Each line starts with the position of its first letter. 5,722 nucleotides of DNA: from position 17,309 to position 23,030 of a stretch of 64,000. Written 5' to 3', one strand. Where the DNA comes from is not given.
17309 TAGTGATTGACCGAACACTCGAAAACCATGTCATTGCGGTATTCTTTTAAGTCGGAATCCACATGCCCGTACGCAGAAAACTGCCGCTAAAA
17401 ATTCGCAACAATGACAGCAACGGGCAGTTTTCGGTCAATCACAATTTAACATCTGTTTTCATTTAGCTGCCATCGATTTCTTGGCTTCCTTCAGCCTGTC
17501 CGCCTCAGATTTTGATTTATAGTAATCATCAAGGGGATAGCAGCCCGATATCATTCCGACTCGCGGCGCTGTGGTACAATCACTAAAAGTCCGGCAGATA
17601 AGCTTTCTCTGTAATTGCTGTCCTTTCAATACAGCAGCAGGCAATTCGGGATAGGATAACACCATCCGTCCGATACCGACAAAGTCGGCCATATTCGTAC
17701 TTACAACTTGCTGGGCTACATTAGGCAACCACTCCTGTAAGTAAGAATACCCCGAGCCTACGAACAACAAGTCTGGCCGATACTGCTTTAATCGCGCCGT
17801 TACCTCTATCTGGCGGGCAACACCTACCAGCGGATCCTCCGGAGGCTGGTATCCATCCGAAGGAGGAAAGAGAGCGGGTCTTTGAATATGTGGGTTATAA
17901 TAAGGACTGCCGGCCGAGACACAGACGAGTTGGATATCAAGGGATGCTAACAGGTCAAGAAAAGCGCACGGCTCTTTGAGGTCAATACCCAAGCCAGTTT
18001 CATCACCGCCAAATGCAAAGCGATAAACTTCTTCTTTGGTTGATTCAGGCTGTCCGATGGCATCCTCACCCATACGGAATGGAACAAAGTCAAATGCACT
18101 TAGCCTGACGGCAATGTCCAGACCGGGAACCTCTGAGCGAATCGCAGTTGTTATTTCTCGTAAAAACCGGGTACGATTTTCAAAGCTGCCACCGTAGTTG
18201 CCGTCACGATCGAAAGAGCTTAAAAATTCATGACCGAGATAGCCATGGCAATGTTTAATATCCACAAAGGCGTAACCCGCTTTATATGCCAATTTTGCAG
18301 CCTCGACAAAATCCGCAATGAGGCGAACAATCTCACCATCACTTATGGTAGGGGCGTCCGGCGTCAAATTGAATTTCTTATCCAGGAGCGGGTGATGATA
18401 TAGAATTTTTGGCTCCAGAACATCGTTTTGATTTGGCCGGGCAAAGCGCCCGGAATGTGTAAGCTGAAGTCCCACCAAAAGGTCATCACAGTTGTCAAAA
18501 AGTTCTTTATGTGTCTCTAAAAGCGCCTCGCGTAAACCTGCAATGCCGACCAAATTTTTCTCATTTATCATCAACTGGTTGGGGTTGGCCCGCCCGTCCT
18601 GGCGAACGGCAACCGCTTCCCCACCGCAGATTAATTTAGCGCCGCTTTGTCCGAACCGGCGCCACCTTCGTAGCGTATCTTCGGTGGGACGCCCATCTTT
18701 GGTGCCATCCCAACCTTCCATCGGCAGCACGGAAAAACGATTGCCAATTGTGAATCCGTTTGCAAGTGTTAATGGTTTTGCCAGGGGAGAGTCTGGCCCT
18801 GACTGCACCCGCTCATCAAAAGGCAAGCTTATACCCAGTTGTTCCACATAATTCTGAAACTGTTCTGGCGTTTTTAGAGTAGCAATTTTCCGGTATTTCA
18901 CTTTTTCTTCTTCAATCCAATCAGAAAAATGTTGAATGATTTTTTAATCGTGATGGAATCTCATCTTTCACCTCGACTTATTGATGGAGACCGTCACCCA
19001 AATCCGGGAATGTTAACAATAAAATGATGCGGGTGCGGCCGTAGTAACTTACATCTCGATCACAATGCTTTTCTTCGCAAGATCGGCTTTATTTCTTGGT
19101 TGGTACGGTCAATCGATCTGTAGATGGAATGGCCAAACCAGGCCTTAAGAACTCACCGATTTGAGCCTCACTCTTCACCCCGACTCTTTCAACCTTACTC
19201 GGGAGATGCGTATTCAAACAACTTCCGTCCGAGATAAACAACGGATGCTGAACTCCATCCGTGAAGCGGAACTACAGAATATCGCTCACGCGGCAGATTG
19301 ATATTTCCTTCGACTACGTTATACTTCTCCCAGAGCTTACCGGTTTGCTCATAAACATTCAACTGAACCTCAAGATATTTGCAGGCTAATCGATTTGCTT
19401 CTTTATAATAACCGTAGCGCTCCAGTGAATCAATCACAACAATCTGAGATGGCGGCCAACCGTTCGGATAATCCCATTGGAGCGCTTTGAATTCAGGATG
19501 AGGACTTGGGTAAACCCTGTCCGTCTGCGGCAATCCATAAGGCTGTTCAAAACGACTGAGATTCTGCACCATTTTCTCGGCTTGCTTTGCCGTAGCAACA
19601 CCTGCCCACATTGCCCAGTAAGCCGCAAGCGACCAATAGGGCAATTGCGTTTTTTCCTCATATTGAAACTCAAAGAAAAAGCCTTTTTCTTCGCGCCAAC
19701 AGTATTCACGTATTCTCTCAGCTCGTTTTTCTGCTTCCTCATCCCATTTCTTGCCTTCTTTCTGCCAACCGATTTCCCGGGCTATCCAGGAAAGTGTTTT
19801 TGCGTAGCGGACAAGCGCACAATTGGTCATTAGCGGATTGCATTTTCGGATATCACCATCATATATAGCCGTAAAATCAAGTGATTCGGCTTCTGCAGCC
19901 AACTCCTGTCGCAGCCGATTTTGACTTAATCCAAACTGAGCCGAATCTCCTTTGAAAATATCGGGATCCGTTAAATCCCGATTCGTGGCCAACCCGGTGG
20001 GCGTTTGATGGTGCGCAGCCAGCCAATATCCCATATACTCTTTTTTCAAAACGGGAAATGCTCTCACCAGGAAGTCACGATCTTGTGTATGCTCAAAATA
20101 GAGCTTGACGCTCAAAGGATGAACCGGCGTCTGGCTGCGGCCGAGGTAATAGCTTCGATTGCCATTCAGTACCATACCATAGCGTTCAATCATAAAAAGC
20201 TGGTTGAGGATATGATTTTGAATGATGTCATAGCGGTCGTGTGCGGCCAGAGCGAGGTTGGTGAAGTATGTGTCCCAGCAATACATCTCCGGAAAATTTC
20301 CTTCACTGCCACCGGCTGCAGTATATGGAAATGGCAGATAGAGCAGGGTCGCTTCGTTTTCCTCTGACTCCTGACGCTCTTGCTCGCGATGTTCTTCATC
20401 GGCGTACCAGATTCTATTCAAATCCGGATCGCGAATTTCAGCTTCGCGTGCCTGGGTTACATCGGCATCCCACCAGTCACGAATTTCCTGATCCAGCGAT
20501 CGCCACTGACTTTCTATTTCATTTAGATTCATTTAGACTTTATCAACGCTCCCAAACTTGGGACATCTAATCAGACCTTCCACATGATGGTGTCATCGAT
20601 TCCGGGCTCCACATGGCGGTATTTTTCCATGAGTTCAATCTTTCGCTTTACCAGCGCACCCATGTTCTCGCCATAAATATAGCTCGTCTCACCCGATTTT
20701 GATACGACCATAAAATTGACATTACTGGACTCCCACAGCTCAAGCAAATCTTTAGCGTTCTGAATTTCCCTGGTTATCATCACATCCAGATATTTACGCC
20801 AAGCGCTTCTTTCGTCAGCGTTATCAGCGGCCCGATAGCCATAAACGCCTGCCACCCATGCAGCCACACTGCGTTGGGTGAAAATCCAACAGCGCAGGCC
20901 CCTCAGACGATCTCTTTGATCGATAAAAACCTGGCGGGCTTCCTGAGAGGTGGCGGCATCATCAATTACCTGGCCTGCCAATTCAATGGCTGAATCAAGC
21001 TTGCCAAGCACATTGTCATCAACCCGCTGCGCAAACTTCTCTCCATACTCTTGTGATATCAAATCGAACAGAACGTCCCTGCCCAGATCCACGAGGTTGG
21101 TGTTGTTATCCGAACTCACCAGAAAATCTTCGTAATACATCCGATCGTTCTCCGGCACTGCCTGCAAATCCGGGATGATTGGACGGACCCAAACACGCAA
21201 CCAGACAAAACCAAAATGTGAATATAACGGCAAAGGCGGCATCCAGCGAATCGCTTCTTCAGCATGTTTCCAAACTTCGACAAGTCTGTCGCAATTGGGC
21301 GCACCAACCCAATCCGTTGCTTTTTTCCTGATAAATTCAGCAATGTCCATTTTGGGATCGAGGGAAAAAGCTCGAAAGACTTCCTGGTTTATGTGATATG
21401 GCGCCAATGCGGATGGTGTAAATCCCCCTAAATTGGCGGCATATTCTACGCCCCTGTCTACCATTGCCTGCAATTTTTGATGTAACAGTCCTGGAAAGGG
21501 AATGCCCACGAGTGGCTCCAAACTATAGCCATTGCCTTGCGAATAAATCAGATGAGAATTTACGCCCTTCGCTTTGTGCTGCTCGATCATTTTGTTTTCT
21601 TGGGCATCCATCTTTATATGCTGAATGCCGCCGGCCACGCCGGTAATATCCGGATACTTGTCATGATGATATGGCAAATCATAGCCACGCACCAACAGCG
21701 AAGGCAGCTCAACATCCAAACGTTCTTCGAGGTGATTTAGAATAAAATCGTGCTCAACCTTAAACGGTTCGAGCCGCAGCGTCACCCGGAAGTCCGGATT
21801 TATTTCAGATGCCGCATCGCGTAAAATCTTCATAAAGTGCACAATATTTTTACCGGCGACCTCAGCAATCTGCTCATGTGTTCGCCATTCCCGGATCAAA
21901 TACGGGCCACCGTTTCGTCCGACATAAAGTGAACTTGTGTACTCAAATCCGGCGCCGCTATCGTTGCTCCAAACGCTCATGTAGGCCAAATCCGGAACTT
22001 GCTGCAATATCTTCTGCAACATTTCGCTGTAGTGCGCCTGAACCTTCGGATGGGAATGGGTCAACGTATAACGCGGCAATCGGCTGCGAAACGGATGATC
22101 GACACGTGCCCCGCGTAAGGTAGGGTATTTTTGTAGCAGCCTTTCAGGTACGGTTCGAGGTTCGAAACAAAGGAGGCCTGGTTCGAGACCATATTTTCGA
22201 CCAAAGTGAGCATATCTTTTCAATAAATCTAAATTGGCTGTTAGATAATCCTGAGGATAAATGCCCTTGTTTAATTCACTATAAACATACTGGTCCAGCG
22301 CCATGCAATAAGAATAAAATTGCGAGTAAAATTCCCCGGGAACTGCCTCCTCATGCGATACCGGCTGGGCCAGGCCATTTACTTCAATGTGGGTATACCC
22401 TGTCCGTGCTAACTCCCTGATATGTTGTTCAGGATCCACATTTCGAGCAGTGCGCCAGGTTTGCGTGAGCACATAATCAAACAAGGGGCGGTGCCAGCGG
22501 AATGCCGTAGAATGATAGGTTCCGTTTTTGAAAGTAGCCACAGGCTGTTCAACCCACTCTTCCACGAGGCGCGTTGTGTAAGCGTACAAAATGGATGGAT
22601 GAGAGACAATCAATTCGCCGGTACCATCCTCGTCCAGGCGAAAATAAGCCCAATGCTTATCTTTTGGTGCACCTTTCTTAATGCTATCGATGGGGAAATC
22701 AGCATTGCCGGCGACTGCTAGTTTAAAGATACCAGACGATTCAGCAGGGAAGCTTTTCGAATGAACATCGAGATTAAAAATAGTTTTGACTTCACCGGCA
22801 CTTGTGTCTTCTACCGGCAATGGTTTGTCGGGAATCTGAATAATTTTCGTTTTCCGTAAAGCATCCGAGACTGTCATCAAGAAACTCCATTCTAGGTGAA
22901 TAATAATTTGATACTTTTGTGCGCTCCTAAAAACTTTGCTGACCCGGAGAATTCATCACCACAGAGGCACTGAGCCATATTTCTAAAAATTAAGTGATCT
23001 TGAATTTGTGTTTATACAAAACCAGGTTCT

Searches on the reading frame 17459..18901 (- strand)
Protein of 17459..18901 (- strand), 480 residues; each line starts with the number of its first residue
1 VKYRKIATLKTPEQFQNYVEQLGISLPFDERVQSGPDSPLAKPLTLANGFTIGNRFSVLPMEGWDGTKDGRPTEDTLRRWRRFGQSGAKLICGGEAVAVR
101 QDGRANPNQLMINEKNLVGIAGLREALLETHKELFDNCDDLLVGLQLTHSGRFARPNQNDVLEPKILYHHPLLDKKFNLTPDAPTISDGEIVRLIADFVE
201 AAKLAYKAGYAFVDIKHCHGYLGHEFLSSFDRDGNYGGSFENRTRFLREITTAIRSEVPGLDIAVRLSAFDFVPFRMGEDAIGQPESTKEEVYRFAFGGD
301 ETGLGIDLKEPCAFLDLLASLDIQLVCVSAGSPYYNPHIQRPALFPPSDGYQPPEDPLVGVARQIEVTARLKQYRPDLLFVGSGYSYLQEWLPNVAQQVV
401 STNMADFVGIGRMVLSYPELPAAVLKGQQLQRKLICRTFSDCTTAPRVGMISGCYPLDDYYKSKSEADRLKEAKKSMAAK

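Call 5: search_protein_families(library=pfam, proteins=[window:17459-18901:-])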
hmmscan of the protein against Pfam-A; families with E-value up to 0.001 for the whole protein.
window:17459-18901:- (480 aa): 1 family
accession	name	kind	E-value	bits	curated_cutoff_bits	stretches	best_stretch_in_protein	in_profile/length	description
PF00724.26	Oxidored_FMN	-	1e-28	101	27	1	40-273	2-231/342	NADH:flavin oxidoreductase / NADH oxidase family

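Call 6: search_protein_families(library=ncbifam, proteins=[window:17459-18901:-])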
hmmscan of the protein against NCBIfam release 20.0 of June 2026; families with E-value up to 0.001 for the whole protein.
window:17459-18901:- (480 aa): 9 families
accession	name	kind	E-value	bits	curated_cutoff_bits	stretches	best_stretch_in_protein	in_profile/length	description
NF010047.0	PRK13523.1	equivalog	2.2e-24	86.2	431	1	49-274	13-223/339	NADPH dehydrogenase NamA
NF041087.1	bile_acid_BaiCD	equivalog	1.2e-20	73.2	825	1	182-271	128-220/642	bile acid Fe-S flavoenzyme BaiCD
NF006101.0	PRK08255.1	equivalog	5.6e-19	67.7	1078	1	18-274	376-632/768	bifunctional salicylyl-CoA 5-hydroxylase/oxidoreductase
TIGR03997.1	mycofact_OYE_2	equivalog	6.4e-15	54.6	793.15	1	141-274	92-223/645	mycofactocin system FadH/OYE family oxidoreductase 2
NF007899.0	PRK10605.1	subfamily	3.6e-14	52.8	403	1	186-269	152-237/365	N-ethylmaleimide reductase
NF045599.1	bili_reduct_long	exception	5.7e-14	51.3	750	1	50-269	10-215/641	bilirubin reductase, long form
NF045592.1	bili_reduct_N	equivalog_domain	1.2e-13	51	425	1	186-271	132-217/363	bilirubin reductase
TIGR03996.1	mycofact_OYE_1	hypoth_equivalog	0.00081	18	627.9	0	186-274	130-218/633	mycofactocin system FadH/OYE family oxidoreductase 1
NF041710.1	UDPacetylman_taseTarA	equivalog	0.00082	18.9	350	0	366-405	150-189/247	N-acetylglucosaminyldiphosphoundecaprenol N-acetyl-beta-D-mannosaminyltransferase TarA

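Call 70: search_solved_structures(query=window:17459-18901:-, max_evalue=0.00001)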
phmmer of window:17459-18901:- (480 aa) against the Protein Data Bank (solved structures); distinct sequences matched with E-value up to 0.00001: 135 (the best 60 are shown).
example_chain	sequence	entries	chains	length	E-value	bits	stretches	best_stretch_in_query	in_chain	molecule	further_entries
7o0t_A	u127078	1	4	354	1.3e-21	80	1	40-276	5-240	NADH:flavin oxidoreductase/NADH oxidase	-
3krz_A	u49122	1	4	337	2.2e-20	75.9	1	43-275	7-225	NADH:flavin oxidoreductase/NADH oxidase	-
3kru_A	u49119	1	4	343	2.3e-20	75.9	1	43-275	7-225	NADH:flavin oxidoreductase/NADH oxidase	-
5nux_A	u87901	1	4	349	3.3e-19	72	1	42-272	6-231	Chromate reductase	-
5ogt_A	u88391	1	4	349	6.3e-19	71.1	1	42-272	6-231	Chromate reductase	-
7fev_A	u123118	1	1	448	1.5e-18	69.9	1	35-277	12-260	FMN binding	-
8uaj_A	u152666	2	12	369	2.9e-18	68.9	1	41-272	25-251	NADPH dehydrogenase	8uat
3hf3_A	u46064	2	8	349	3e-18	68.9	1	42-272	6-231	Chromate reductase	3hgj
1z41_A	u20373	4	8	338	5.1e-18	68.1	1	42-275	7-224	Probable NADH-dependent flavin oxidoreductase yqjM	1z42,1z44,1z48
8j59_A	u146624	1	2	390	2.4e-17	65.9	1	38-275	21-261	NADPH dehydrogenase afvA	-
3gr7_A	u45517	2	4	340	4.5e-17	65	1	41-277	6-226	NADPH dehydrogenase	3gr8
9iuv_A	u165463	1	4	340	3.5e-16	62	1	41-275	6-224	NADPH dehydrogenase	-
5ocs_A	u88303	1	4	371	5.1e-16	61.5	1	50-275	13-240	Putative NADH-depentdent flavin oxidoreductase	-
8pun_A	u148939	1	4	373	2.8e-15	59.1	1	36-276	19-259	NADPH dehydrogenase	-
5n6q_A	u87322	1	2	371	4.8e-15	58.3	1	180-272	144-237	NADH:flavin oxidoreductase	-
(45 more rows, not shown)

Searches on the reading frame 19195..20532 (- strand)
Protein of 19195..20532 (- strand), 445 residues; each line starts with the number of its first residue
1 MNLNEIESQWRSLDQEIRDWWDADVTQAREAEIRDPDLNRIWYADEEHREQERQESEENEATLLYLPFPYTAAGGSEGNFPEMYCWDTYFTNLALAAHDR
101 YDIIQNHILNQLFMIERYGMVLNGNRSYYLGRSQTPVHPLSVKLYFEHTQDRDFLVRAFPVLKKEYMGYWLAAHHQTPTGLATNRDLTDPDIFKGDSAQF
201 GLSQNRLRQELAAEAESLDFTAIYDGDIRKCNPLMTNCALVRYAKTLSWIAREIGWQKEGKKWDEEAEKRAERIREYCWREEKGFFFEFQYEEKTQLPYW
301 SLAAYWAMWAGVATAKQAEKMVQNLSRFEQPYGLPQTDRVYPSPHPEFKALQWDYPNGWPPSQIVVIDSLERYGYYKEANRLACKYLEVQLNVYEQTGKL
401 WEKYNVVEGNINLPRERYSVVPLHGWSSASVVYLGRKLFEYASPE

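Call 5: search_protein_families(library=pfam, proteins=[window:19195-20532:-])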
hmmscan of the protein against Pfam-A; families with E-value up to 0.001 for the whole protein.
window:19195-20532:- (445 aa): 3 families
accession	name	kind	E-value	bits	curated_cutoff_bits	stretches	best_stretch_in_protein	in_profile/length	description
PF01204.24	Trehalase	-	2e-67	228.7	21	2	236-433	309-506/512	Trehalase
PF22422.2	MGH1-like_GH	-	2.1e-25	90.5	27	1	82-410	3-346/356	Mannosylglycerate hydrolase MGH1-like glycoside hydrolase domain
PF17389.8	Bac_rhamnosid6H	-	0.00092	19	24.5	0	216-324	149-249/339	Bacterial alpha-L-rhamnosidase 6 hairpin glycosidase domain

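Call 6: search_protein_families(library=ncbifam, proteins=[window:19195-20532:-])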
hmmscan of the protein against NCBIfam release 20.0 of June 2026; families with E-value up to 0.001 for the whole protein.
window:19195-20532:- (445 aa): 3 families
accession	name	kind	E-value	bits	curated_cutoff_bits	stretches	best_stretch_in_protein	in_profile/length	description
NF009773.0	PRK13270.1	subfamily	3.9e-42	144.5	512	2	58-173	150-259/549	alpha,alpha-trehalase TreF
NF009774.0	PRK13271.1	subfamily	1.4e-41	143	560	2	56-185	136-260/569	alpha,alpha-trehalase TreA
NF009775.0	PRK13272.1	equivalog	5.9e-39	134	941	2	54-180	136-257/558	alpha,alpha-trehalase TreA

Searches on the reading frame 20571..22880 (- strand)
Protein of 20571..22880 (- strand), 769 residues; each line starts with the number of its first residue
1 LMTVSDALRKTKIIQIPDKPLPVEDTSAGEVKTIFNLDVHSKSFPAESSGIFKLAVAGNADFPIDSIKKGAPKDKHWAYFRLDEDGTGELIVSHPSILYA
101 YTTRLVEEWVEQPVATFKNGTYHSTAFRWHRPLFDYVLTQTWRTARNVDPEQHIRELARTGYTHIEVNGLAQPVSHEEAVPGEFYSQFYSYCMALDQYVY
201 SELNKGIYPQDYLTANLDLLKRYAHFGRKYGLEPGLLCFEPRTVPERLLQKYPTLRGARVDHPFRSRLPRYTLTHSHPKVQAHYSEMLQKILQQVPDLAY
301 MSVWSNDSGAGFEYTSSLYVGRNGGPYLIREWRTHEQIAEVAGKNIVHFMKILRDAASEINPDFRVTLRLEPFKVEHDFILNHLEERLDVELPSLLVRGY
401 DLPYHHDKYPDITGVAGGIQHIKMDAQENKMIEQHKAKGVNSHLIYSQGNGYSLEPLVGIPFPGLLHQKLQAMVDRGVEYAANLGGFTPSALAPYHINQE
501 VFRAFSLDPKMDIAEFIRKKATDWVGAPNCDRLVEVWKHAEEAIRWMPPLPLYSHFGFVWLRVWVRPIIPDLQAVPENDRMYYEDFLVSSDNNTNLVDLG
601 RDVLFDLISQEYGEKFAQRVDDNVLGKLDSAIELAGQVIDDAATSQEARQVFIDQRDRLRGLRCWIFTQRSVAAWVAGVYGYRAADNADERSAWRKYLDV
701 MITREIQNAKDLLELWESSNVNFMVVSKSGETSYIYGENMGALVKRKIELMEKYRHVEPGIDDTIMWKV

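Call 5: search_protein_families(library=pfam, proteins=[window:20571-22880:-])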
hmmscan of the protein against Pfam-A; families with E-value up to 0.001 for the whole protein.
window:20571-22880:- (769 aa): 0 families

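Call 6: search_protein_families(library=ncbifam, proteins=[window:20571-22880:-])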
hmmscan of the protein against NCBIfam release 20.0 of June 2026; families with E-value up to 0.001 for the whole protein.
window:20571-22880:- (769 aa): 0 families

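Call 67: search_solved_structures(query=window:20571-22880:-, max_evalue=0.01)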
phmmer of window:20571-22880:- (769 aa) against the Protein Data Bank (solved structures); distinct sequences matched with E-value up to 0.01: 0.
